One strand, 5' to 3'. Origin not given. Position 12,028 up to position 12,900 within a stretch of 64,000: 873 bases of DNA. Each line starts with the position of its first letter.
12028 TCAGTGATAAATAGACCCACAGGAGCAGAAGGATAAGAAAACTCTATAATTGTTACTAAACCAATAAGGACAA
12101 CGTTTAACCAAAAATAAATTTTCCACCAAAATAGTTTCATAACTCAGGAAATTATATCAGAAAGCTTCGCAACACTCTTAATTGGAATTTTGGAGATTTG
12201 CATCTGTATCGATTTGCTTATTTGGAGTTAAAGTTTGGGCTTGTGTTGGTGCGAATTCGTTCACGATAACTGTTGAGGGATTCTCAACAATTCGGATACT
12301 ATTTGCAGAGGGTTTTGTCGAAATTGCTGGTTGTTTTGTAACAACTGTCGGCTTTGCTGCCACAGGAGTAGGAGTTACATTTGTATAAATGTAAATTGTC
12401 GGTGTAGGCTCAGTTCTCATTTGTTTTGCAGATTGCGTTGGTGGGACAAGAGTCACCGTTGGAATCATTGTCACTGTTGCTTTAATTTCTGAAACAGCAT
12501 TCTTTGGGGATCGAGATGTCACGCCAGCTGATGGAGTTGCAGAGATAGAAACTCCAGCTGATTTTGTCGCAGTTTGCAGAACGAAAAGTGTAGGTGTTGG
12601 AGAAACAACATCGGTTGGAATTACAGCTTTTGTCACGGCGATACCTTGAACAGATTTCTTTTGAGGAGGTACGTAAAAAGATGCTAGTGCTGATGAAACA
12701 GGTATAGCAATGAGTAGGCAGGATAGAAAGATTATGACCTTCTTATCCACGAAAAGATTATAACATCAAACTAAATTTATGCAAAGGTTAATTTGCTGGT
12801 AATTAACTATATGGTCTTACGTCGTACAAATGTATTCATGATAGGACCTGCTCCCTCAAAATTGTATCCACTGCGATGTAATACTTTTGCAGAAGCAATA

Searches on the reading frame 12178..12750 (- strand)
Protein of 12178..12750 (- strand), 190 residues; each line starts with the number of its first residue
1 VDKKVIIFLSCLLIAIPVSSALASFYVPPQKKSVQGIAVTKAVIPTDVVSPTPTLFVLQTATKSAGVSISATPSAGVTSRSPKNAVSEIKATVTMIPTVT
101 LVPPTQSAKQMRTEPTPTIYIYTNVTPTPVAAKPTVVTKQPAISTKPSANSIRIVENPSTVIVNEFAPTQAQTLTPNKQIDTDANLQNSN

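Call 23: find_encoding_contigs(protein=window:12178-12750:-, flank=10000, max_places=1)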
Protein window:12178-12750:- (190 aa): 3 contigs read that carry it; 1 place shown.
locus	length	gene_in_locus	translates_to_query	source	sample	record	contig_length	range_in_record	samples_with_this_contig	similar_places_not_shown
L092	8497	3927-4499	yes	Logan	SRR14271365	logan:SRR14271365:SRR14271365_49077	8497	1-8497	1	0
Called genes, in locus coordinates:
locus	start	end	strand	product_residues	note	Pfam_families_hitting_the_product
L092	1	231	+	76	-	?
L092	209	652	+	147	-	-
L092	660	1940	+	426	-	PF11104:PilM_2, PF02491:SHS2_FTSA, PF06723:MreB_Mbl, PF14450:FtsA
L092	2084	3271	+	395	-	PF00091:Tubulin, PF12327:FtsZ_C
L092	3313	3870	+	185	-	PF13302:Acetyltransf_3, PF13420:Acetyltransf_4, PF00583:Acetyltransf_1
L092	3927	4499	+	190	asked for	-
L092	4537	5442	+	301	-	-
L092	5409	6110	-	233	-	PF03372:Exo_endo_phos, PF23226:Exo_endo_phos_PGAP2IP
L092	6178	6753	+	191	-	PF07963:N_methyl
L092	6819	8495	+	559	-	?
